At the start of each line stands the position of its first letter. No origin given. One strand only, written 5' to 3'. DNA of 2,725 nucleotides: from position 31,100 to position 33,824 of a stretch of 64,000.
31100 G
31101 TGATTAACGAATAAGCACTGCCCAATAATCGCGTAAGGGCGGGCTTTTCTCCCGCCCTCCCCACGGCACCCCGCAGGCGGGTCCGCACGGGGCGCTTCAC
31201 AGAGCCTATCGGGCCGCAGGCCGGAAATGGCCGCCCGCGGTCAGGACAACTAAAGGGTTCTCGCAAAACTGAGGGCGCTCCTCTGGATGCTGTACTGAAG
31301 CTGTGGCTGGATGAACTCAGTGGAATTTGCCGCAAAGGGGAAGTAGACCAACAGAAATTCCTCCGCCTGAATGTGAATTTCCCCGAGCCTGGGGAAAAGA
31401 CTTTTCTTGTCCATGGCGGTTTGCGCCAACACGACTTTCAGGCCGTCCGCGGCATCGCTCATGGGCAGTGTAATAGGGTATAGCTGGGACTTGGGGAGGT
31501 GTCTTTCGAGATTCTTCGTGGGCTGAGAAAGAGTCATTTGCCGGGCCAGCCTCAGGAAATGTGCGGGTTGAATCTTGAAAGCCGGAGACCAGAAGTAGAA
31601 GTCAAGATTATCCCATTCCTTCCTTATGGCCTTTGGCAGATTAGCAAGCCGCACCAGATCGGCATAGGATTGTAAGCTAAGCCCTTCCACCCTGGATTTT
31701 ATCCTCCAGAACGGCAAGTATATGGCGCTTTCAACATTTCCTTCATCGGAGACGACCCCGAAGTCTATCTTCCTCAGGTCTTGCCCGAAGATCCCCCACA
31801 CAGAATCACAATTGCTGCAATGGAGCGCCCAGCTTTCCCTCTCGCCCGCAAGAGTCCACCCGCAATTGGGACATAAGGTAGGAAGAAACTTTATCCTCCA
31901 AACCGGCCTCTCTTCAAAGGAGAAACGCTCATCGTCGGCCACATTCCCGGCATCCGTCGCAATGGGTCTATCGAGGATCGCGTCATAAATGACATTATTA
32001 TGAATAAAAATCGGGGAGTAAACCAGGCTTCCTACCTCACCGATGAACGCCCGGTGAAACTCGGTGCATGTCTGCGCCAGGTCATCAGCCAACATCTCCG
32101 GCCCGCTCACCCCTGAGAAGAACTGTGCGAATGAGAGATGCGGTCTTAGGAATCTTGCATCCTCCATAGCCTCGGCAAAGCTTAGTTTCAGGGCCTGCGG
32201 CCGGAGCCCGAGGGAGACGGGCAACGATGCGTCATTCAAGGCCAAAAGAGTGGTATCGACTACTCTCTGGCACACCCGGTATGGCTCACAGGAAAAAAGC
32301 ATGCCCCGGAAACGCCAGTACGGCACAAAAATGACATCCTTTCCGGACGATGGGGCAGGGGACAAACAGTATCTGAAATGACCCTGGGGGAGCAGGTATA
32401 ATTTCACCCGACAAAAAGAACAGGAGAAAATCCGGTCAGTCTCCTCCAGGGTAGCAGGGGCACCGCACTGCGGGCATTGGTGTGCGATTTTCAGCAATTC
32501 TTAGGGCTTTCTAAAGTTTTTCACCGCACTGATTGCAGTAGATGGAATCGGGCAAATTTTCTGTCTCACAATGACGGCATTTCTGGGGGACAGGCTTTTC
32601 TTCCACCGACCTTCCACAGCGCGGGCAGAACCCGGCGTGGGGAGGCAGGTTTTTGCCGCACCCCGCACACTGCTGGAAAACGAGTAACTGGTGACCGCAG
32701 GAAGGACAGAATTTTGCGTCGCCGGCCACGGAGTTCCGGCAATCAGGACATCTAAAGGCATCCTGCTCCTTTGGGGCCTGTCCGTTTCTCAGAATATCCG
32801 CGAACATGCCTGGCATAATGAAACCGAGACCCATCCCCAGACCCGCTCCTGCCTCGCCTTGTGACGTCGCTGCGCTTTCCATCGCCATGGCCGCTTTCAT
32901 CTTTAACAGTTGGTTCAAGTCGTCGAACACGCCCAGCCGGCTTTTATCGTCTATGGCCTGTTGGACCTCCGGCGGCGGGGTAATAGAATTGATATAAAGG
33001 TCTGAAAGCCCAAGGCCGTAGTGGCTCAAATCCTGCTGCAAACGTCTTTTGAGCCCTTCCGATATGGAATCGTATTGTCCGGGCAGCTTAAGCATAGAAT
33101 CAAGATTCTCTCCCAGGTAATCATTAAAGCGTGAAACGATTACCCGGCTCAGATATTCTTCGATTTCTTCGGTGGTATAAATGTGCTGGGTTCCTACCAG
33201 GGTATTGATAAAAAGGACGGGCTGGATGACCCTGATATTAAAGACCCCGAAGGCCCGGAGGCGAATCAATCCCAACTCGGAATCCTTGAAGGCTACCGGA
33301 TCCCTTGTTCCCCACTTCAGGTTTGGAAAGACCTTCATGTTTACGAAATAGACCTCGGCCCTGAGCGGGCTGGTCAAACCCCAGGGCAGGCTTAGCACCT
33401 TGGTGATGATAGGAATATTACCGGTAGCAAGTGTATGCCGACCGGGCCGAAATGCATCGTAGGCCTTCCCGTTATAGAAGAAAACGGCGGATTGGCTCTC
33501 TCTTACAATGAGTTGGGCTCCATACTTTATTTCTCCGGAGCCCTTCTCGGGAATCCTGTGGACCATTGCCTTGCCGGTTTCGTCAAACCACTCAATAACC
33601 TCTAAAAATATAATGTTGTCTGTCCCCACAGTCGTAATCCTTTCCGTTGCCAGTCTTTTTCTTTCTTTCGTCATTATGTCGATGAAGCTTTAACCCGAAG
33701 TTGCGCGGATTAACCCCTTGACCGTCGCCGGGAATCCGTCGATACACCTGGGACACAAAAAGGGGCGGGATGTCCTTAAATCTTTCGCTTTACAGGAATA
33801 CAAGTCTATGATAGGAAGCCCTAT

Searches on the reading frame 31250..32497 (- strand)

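Call 14: search_protein_families(library=pfam, proteins=[window:31250-32497:-], max_evalue=0.01)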
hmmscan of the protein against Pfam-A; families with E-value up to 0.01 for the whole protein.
window:31250-32497:- (415 aa): 2 families
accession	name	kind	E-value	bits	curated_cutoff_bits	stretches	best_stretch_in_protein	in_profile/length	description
PF09297.16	Zn_ribbon_NUD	-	0.0026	17.8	24.8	0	8-30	6-28/32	NADH pyrophosphatase zinc ribbon domain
PF22191.2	IBR_1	-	0.0029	17.9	27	0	209-231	6-28/47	IBR domain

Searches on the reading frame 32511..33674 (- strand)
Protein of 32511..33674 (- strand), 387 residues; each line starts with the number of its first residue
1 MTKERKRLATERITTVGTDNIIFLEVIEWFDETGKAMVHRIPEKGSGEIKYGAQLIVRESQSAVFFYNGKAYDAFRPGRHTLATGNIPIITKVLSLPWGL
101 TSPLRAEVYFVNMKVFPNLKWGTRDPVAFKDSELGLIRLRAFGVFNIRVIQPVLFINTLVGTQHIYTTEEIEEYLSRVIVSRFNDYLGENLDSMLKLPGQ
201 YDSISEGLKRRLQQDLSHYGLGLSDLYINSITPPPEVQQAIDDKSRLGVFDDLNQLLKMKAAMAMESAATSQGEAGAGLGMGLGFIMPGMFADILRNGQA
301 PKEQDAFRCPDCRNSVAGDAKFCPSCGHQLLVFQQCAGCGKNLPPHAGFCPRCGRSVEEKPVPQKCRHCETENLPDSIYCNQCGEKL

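Call 14: search_protein_families(library=pfam, proteins=[window:32511-33674:-], max_evalue=0.01)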
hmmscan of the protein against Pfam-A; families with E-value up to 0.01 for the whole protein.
window:32511-33674:- (387 aa): 12 families
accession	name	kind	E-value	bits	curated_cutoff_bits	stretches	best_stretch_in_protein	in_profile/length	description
PF13421.11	Band_7_1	-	1.3e-63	214.9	24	1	39-248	2-210/211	SPFH domain-Band 7 family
PF12773.13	DZR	-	3.3e-14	53.2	27.3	2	309-354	1-45/45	Double zinc ribbon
PF13240.11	Zn_Ribbon_1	-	1.4e-13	50.5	25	3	309-330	2-23/23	zinc-ribbon domain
PF01145.31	Band_7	-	1.5e-12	48.3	23.6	1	56-245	2-159/176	SPFH domain / Band 7 family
PF17032.10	Zn_ribbon_15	-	9.7e-09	36.4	28.9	1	303-327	49-73/73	zinc-ribbon family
PF07191.17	Zn_ribbon_6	-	2.7e-05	24.5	25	0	350-387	3-39/67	Double zinc ribbon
PF13248.11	Zn_ribbon_3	-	4.4e-05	23.2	27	1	307-330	3-26/26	zinc-ribbon domain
PF18912.6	DZR_2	-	5.3e-05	23.4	27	2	308-353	9-55/56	Double zinc ribbon domain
PF10571.15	UPF0547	-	0.00031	21.2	29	1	309-328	3-22/26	Uncharacterised protein family UPF0547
PF11722.13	zf-TRM13_CCCH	-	0.00066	19.7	20.9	0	362-381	7-26/29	CCCH zinc finger in TRM13 protein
PF24460.1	DUF7575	-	0.0029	17.4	28.5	0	334-357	4-27/28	Domain of unknown function (DUF7575)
PF03811.18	Zn_ribbon_InsA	-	0.0043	17.2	26.1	1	292-313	14-35/35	InsA N-terminal domain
